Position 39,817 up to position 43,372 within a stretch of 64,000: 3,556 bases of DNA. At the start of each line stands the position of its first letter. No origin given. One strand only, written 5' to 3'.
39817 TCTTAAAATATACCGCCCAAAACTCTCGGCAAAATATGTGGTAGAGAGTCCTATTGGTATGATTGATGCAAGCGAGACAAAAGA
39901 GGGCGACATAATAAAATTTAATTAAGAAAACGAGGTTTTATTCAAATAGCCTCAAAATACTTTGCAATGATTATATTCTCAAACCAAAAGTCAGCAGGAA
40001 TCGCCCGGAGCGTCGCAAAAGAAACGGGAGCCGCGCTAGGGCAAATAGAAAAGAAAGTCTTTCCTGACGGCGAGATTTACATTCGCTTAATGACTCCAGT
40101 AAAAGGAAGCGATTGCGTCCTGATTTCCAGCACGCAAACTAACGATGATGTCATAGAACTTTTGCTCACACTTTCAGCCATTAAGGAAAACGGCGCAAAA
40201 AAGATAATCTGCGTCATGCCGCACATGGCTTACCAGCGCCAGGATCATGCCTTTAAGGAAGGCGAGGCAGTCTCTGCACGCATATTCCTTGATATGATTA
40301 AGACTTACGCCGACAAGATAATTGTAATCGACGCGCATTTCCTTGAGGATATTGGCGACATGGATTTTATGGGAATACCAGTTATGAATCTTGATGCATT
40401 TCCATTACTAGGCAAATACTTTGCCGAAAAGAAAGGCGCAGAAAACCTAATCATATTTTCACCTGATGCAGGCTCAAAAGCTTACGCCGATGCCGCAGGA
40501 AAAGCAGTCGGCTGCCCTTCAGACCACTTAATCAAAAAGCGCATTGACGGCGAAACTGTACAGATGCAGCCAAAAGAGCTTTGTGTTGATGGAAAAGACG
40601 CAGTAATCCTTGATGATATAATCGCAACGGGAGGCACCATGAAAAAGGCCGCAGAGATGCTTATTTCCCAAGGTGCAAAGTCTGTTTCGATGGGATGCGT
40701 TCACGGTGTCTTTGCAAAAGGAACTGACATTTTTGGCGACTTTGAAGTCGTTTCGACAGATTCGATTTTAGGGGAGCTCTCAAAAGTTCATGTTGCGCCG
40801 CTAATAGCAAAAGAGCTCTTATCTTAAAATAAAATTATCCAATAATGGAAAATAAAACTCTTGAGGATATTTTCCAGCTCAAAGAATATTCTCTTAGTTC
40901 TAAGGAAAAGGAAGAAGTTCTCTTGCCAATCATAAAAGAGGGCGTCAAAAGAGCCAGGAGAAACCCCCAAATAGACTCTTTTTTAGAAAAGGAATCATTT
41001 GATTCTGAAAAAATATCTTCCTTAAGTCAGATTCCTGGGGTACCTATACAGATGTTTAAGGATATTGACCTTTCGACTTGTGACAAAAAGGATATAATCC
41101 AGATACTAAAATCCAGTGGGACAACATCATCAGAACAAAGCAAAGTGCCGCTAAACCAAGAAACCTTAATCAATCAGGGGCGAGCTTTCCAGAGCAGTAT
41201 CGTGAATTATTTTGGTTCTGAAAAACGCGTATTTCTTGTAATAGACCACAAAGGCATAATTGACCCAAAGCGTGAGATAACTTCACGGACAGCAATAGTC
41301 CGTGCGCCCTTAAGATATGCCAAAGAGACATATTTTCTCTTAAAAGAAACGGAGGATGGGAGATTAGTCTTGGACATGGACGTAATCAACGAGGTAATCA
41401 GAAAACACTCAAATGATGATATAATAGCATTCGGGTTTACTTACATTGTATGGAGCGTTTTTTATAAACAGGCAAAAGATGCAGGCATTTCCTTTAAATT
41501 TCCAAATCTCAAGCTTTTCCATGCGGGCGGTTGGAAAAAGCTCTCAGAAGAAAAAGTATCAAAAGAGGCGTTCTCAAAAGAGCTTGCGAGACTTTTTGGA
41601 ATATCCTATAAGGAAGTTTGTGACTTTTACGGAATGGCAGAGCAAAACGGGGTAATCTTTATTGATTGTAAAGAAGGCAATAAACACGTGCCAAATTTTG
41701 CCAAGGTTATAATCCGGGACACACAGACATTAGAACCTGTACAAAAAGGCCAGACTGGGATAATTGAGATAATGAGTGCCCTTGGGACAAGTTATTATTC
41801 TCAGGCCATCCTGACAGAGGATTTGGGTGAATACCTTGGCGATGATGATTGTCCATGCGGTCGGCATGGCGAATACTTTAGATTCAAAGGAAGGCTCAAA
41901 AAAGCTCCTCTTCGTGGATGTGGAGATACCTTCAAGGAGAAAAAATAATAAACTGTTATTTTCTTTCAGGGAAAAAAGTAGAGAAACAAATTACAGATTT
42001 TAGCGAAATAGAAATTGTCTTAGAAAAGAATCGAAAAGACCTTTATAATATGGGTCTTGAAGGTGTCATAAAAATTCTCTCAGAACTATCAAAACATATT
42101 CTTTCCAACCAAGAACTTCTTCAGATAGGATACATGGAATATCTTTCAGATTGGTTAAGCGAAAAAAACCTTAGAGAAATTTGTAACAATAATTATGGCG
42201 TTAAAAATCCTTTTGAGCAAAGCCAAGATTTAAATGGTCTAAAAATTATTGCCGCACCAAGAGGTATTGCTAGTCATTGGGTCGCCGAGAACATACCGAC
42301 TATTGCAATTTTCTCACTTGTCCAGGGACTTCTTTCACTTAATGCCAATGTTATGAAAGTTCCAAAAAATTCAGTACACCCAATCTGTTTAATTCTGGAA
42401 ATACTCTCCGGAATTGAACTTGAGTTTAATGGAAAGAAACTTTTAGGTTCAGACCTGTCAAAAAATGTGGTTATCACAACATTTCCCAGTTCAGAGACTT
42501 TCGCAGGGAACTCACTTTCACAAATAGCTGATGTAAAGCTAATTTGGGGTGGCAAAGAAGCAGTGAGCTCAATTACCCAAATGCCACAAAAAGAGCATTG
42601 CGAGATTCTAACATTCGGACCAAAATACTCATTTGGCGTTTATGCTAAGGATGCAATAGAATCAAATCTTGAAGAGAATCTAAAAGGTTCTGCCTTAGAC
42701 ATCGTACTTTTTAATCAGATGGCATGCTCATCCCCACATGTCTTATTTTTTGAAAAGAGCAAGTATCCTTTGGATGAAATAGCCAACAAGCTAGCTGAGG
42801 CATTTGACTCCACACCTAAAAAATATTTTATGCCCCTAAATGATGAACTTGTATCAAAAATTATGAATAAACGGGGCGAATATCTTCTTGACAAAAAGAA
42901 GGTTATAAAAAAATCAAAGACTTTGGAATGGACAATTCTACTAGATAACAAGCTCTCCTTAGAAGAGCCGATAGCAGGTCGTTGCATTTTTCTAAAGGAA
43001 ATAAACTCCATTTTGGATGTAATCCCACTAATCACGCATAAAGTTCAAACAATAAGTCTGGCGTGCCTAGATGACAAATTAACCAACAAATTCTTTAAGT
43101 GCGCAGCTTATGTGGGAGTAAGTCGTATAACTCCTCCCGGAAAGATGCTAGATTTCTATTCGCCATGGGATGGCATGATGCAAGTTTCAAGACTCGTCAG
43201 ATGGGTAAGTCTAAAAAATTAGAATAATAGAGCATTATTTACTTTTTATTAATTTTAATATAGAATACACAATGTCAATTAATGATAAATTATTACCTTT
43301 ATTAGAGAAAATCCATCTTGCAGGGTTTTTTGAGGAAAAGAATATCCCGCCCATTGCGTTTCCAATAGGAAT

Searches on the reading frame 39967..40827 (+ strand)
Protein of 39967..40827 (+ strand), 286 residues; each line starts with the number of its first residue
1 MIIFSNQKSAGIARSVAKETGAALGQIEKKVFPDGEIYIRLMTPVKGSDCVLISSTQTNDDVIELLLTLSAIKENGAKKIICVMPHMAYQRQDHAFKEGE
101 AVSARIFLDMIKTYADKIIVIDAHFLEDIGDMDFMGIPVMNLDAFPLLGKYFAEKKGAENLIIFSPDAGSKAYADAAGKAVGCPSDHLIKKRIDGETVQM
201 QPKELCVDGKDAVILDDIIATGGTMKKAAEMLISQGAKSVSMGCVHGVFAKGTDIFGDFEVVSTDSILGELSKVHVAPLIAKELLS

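Call 50: search_protein_families(library=pfam, proteins=[window:39967-40827:+], max_evalue=0.0001)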
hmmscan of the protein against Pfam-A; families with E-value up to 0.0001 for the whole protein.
window:39967-40827:+ (286 aa): 3 families
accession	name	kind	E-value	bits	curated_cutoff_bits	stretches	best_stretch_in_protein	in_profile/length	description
PF13793.12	Pribosyltran_N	-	4e-27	94.8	25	1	1-113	1-115/117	N-terminal domain of ribose phosphate pyrophosphokinase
PF00156.33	Pribosyltran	-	1.7e-14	53.9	26.3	1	150-247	21-125/158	Phosphoribosyl transferase domain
PF14572.12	Pribosyl_synth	-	1.2e-05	25.8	27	0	207-252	81-126/184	Phosphoribosyl synthetase-associated domain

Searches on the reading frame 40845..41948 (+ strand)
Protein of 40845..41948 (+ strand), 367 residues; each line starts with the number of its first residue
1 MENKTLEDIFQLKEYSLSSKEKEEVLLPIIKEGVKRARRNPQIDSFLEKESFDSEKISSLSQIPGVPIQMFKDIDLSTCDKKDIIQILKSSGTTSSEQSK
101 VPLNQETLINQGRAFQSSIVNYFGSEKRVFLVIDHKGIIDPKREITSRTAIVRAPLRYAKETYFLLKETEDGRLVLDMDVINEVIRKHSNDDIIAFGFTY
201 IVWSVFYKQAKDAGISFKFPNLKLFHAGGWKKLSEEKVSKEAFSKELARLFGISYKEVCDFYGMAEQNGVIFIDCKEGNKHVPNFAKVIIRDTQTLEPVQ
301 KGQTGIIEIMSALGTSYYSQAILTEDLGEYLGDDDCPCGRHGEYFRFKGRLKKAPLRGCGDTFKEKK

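Call 50: search_protein_families(library=pfam, proteins=[window:40845-41948:+], max_evalue=0.0001)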
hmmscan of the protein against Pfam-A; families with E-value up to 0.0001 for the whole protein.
window:40845-41948:+ (367 aa): 1 family
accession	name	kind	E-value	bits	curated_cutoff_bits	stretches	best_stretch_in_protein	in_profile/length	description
PF04443.18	LuxE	-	2.7e-56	191.6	24.9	1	9-366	21-389/391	Acyl-protein synthetase, LuxE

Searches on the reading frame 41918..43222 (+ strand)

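Call 50: search_protein_families(library=pfam, proteins=[window:41918-43222:+], max_evalue=0.0001)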
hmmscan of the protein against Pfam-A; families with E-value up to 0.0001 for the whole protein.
window:41918-43222:+ (434 aa): 1 family
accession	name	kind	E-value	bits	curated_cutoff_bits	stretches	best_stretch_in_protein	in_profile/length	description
PF05893.19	LuxC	-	5.9e-56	190.5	21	1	53-429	29-401/401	Acyl-CoA reductase (LuxC)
